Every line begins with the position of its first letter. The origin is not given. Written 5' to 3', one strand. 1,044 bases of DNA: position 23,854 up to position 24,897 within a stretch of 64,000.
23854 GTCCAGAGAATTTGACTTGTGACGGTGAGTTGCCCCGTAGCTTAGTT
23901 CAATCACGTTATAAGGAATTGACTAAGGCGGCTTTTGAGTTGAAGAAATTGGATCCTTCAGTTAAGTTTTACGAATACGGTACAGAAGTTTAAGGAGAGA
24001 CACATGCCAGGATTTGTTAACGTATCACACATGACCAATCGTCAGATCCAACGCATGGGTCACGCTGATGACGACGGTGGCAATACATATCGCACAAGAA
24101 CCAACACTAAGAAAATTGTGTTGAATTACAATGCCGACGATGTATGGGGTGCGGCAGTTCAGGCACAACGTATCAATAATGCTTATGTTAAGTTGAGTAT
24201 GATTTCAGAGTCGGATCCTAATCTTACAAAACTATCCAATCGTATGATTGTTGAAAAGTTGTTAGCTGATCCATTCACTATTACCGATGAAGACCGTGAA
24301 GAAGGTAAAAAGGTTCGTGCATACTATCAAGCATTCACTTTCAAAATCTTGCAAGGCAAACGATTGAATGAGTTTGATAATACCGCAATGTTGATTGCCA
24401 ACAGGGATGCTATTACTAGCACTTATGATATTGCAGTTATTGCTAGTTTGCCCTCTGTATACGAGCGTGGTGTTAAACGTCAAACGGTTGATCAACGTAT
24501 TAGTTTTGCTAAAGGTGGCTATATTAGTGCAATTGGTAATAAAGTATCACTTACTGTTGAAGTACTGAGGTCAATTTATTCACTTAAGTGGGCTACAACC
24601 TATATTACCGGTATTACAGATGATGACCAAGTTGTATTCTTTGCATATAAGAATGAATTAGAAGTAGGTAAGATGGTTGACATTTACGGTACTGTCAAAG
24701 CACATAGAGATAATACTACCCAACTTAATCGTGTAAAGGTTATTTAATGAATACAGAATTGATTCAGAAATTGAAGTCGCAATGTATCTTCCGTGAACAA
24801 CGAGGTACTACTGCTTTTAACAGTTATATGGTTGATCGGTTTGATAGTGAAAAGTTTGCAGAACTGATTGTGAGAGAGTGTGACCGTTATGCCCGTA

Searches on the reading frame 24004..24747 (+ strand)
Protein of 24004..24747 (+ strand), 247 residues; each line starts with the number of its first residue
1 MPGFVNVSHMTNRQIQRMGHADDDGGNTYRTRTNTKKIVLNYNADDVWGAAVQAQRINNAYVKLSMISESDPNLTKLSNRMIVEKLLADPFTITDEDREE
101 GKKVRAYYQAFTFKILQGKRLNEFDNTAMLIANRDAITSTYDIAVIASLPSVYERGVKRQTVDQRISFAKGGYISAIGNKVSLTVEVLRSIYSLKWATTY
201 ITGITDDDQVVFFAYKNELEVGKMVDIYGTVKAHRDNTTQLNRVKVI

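Call 34: search_protein_families(library=pfam, proteins=[window:24004-24747:+], max_evalue=0.01)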
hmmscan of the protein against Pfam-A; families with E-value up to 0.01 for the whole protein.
window:24004-24747:+ (247 aa): 0 families

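Call 35: search_protein_families(library=phrogs, proteins=[window:24004-24747:+], max_evalue=0.001)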
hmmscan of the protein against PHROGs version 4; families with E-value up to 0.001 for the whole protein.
window:24004-24747:+ (247 aa): 2 families
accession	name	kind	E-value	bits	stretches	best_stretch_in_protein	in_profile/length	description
phrog_2319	-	unknown function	1.2e-06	29.1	1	91-245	239-395/399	-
phrog_3628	-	unknown function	1.1e-05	25.8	1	155-247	157-256/257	-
